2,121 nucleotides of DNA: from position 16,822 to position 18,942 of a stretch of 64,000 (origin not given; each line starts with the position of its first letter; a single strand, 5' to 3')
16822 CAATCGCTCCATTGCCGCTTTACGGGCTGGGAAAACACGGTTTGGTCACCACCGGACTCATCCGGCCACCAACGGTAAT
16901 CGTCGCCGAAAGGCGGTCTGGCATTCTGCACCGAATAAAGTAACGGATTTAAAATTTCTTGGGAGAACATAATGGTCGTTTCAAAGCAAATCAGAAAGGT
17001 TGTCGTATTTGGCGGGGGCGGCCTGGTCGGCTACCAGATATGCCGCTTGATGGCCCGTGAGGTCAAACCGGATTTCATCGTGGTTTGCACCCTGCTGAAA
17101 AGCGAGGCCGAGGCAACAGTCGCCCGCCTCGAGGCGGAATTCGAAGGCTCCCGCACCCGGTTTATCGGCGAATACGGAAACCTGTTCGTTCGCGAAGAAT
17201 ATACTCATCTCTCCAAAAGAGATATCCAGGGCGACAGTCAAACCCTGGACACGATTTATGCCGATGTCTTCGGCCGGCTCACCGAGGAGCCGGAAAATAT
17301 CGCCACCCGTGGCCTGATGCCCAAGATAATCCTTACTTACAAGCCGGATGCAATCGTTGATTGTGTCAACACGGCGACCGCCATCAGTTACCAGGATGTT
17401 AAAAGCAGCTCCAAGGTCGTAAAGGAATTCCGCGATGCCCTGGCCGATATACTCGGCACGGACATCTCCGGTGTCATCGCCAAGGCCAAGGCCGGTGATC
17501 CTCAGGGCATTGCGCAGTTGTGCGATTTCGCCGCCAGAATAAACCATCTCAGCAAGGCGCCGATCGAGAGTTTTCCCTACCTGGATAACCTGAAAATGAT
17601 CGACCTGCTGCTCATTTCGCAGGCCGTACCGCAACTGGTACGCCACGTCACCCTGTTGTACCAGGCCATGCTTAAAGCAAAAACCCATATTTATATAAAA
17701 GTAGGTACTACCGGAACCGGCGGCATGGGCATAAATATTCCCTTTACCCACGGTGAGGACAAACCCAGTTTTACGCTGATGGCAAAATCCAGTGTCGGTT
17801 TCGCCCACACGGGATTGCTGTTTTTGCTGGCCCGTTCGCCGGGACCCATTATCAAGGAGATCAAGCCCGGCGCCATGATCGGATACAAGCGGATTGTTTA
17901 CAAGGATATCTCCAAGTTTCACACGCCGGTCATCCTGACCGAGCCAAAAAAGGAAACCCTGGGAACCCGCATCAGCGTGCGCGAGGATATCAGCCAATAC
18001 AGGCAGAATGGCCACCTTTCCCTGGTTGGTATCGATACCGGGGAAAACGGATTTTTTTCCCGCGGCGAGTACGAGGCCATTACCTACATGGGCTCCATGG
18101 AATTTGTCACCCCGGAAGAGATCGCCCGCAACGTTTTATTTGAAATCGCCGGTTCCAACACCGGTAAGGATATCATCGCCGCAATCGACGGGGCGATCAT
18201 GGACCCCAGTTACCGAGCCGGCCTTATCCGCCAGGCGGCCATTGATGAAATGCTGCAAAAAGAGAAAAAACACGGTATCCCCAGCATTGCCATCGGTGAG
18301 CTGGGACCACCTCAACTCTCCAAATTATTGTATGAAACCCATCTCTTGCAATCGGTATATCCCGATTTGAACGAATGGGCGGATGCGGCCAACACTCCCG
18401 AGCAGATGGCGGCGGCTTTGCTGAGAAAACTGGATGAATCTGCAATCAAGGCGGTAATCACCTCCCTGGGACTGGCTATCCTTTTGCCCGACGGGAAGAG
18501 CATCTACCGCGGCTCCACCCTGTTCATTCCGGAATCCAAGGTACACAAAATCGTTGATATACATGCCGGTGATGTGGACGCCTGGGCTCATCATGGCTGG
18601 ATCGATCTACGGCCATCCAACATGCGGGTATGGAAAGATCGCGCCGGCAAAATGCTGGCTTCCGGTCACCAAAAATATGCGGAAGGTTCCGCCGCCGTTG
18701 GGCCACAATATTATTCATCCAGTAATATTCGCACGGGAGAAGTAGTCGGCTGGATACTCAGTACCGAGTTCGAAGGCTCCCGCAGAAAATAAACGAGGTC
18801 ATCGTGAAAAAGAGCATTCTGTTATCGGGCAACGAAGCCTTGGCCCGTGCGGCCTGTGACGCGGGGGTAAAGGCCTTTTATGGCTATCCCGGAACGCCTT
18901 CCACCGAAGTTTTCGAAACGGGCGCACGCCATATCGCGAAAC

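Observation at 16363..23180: Lower-GC islet: rubredoxin plus a four-gene operon for an archaeal-style 2-oxoacid -> acyl-CoA -> ATP module led by an unrecognised enzyme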

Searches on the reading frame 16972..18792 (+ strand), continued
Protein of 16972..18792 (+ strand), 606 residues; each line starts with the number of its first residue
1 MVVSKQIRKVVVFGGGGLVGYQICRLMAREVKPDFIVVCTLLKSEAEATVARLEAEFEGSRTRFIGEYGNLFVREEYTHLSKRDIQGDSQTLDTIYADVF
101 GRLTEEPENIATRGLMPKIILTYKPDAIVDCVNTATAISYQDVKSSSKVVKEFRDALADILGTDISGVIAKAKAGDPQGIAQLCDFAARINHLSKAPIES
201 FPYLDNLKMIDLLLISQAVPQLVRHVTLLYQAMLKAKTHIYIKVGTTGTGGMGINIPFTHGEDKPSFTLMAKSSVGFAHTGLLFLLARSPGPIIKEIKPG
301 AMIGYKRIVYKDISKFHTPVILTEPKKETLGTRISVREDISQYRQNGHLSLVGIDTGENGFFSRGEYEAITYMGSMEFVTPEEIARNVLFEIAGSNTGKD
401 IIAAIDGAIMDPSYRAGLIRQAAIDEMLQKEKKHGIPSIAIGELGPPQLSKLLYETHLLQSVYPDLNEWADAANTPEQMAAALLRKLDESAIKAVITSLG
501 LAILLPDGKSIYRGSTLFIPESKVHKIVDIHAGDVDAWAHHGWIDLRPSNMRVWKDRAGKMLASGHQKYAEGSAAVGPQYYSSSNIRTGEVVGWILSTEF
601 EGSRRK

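Call 99: search_protein_families(library=ncbifam, proteins=[L170:1094-2716:+, L170:2718-3512:+, L170:3539-5050:+, L170:5549-6466:+, L170:7315-8451:+, L170:14085-15065:+, L170:15065-15829:+, L170:16428-17963:+], max_evalue=1e-20)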
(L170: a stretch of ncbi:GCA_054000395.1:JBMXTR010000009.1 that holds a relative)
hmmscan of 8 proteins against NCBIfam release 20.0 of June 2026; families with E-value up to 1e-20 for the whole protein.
L170:1094-2716:+ (540 aa): 1 family
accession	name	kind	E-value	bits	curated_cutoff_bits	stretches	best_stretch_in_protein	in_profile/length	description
TIGR01117.1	mmdA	subfamily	1.8e-95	320.7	998.8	1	26-518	3-488/512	methylmalonyl-CoA decarboxylase subunit alpha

L170:2718-3512:+ (264 aa): 58 families (the best 25 are shown)
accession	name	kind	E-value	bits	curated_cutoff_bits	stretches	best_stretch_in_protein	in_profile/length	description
NF005675.0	PRK07468.1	equivalog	8.4e-84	281.4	350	1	2-263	4-259/262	crotonase/enoyl-CoA hydratase family protein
NF004227.0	PRK05674.1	equivalog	5.2e-70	236.2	426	1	4-263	7-261/271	gamma-carboxygeranoyl-CoA hydratase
NF005879.0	PRK07827.1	equivalog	2.9e-51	174.2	283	1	9-264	13-260/261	enoyl-CoA hydratase family protein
NF006008.0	PRK08139.1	equivalog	8.3e-43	146.8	313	1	5-263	14-263/266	enoyl-CoA hydratase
NF051848.1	EnCoAHydtEchA19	equivalog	1.6e-42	145.9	400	1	13-263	10-255/258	enoyl-CoA hydratase EchA19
NF004795.0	PRK06143.1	subfamily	4.5e-42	144.4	283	1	5-260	11-258/260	enoyl-CoA hydratase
NF004840.0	PRK06190.1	equivalog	7.5e-42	143.7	253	1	10-242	11-238/260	enoyl-CoA hydratase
NF006109.0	PRK08260.1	subfamily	7.7e-42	143.6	320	1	2-263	4-275/296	enoyl-CoA hydratase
NF042430.2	EnCoAhydt_DpgD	equivalog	1.9e-41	142.3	400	1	12-263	6-255/258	enoyl-CoA-hydratase DpgD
NF005802.0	PRK07657.1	equivalog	3.9e-41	141.3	363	1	2-262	3-256/260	enoyl-CoA hydratase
NF004475.0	PRK05809.1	subfamily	5.8e-40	137.4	394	1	10-262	11-256/260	short-chain-enoyl-CoA hydratase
NF006588.0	PRK09120.1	equivalog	6.3e-40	137.1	276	1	3-255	9-259/276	p-hydroxycinnamoyl CoA hydratase/lyase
NF006566.0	PRK09076.1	subfamily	2.2e-39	135.6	286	1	10-263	12-257/260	enoyl-CoA hydratase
NF005073.0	PRK06495.1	subfamily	4.6e-39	134.3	296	1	2-260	4-251/257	enoyl-CoA hydratase/isomerase family protein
NF004517.0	PRK05862.1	equivalog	5.8e-39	134.1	396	1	12-263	13-254/257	enoyl-CoA hydratase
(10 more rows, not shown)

L170:3539-5050:+ (503 aa): 11 families
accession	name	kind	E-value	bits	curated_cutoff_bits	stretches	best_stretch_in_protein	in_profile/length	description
NF009554.0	PRK12999.1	equivalog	4.4e-176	587.8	965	1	2-476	4-488/1147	pyruvate carboxylase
NF006367.0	PRK08591.1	subfamily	2.4e-173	577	597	1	3-447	2-446/451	acetyl-CoA carboxylase biotin carboxylase subunit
NF006406.0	PRK08654.1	equivalog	4.1e-173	576.5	739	1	3-471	2-472/499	acetyl-CoA carboxylase biotin carboxylase subunit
TIGR00514.1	accC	equivalog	7.2e-165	549.2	626.5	1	3-447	2-446/449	acetyl-CoA carboxylase biotin carboxylase subunit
TIGR01235.1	pyruv_carbox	equivalog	3.5e-159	531.5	1114.45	1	5-463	1-467/1143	pyruvate carboxylase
NF004085.0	PRK05586.1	equivalog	3.9e-155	517.1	723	1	3-444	2-443/448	acetyl-CoA carboxylase biotin carboxylase subunit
TIGR02712.1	urea_carbox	equivalog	4.6e-154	514.8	1303.85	1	4-450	2-447/1201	urea carboxylase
NF009471.0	PRK12833.1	equivalog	4.8e-154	513.3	686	1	2-450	4-452/467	acetyl-CoA carboxylase biotin carboxylase subunit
NF005525.0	PRK07178.1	equivalog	8.4e-152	506.1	768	1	3-460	2-458/471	acetyl-CoA carboxylase biotin carboxylase subunit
NF006286.0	PRK08462.1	equivalog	1.1e-142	476.1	740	1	2-444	3-443/445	acetyl-CoA carboxylase biotin carboxylase subunit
NF006287.0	PRK08463.1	equivalog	1.1e-136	456.4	775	1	3-450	2-449/479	acetyl-CoA carboxylase subunit A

L170:5549-6466:+ (305 aa): 2 families
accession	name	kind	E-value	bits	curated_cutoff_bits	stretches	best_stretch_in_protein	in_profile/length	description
NF004283.0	PRK05692.1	subfamily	2.1e-95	319.3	246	1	4-299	2-295/300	hydroxymethylglutaryl-CoA lyase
TIGR02146.1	LysS_fung_arch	equivalog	1.2e-21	77.3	413.55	1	17-242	7-220/344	homocitrate synthase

L170:7315-8451:+ (378 aa): 1 family
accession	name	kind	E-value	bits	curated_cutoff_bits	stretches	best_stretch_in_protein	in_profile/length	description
NF004283.0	PRK05692.1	subfamily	6.6e-39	133.8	246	1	13-339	2-292/300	hydroxymethylglutaryl-CoA lyase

L170:14085-15065:+ (326 aa): 0 families

L170:15065-15829:+ (254 aa): 0 families

L170:16428-17963:+ (511 aa): 1 family
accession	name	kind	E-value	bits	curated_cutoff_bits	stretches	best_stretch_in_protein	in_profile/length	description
NF004760.0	PRK06091.1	subfamily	7e-152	506.7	433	1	4-508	3-495/555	acyl-CoA synthetase FdrA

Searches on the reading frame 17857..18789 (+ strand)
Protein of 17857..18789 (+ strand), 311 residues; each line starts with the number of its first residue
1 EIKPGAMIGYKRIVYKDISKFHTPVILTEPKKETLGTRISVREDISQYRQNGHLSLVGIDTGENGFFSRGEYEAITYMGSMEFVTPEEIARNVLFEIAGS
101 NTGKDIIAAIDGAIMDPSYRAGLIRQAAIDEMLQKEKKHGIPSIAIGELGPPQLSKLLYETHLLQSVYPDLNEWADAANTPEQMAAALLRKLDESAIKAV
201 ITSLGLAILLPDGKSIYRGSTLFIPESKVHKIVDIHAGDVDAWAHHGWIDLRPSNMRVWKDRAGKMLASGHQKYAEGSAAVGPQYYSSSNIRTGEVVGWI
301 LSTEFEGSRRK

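Call 82: predict_structure(alignment_id=A4)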
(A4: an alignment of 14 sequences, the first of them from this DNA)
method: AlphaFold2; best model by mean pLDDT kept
length: 311 residues; sequences in the alignment: 14
mean_pLDDT: 78.8   pTM: 0.81
mean pLDDT of the five models: 78.8, 77.9, 76.9, 76.8, 76.1
residues with pLDDT >= 90: 136; 70-90: 83; 50-70: 55; < 50: 37
segments of 3 or more residues with pLDDT < 50: 1-10, 81-89, 275-279, 307-311
pLDDT, mean of each block of 10 residues (from residue 1): 41 85 90 94 91 91 78 72 46 57 53 50 72 92 79 86 95 94 97 92 94 95 71 89 89 97 89 49 73 87 60 29
secondary structure, 60 per line:
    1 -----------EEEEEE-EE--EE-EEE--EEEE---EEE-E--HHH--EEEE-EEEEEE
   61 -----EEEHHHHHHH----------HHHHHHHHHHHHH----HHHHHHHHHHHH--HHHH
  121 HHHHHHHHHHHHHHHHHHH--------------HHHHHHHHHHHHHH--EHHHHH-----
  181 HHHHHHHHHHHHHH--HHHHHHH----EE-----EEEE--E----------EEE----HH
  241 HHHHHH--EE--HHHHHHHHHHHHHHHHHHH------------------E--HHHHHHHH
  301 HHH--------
elements in order: E12-17 E26-28 E31-34 E38-40 E50-53 E55-60 E66-68 H69-75 H86-98 H103-114 H117-139 H154-167 H171-175 H181-194 H197-203 E215-218 E232-234 H239-246 H253-271 H293-303

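Call 84: fold_search(model_id=the predicted structure, library=pdb)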
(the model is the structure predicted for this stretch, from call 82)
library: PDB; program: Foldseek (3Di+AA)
matches with E <= 10: 73; with E <= 0.001: 0
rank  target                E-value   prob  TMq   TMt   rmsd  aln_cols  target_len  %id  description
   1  2xig_B                5.9e-01  0.06  0.11  0.17  11.9       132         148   11  The structure of the Helicobacter pylori ferric uptake regulator Fur reveals three functional metal binding sites (released 2011-01-19)
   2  8ppl_Iy               1.2e+00  0.06  0.13  0.08  19.5       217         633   13  MERS-CoV Nsp1 bound to the human 43S pre-initiation complex (released 2023-10-18)
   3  8ouw_2                1.5e+00  0.04  0.10  0.06  14.6       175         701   13  Cryo-EM structure of CMG helicase bound to TIM-1/TIPN-1 and homodimeric DNSN-1 on fork DNA (Caenorhabditis elegans) (released 2023-08-16)
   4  7t8n_AAA              1.6e+00  0.07  0.10  0.20  16.0       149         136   17  Crystal structure of the PNAG binding module PgaA-TPR 220-359 (released 2022-08-03)
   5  2f4q                  2.3e+00  0.04  0.15  0.15  16.5       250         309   13  Crystal Structure of Deinococcus radiodurans topoisomerase IB (released 2005-12-27)
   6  5cm9_B                2.6e+00  0.01  0.11  0.10  27.7       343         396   10  Structural Basis for the Selectivity of Guanine Nucleotide Exchange Factors for the small G-protein Ral (released 2016-01-13)
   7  8rj0_A                2.8e+00  0.02  0.11  0.08  18.5       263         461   11  Crystal structure of mutant aspartase from Bacillus sp. YM55-1 in the closed loop conformation (released 2025-01-15)
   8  8pj1_y                3.0e+00  0.03  0.14  0.08  18.1       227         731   15  Structure of human 48S translation initiation complex in open codon scanning state (48S-1) (released 2024-08-14)
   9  6nza_B                3.0e+00  0.01  0.10  0.08  20.5       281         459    9  Crystal structure of E. coli fumarase C K324A variant with closed SS Loop at 1.41 angstrom resolution (released 2019-09-25)
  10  5cm9_A                3.2e+00  0.01  0.12  0.10  28.3       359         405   11  Structural Basis for the Selectivity of Guanine Nucleotide Exchange Factors for the small G-protein Ral (released 2016-01-13)
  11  6nzb_B                3.5e+00  0.02  0.11  0.09  17.9       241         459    9  Crystal structure of E. coli fumarase C S318A variant with closed SS Loop at 1.37 angstrom resolution (released 2019-09-25)
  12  8q41_B                3.9e+00  0.02  0.11  0.09  12.0       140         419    9  Crystal structure of Can2 (E341A) bound to cA4 and TTTAAA ssDNA (released 2023-11-22)
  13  1fup_A                3.9e+00  0.01  0.10  0.08  18.1       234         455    9  FUMARASE WITH BOUND PYROMELLITIC ACID (released 1997-03-12)
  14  7phf_B                4.3e+00  0.02  0.11  0.12  12.8       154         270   16  Chimeric carminomycin-4-O-methyltransferase (DnrK) with regions from 10-hydroxylase RdmB and 10-decarboxylase TamK (released 2022-09-07)
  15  6nzc_B                4.3e+00  0.01  0.10  0.08  20.6       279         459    9  Crystal structure of E. coli fumarase C N326A variant with closed SS Loop at 1.40 angstrom resolution (released 2019-09-25)
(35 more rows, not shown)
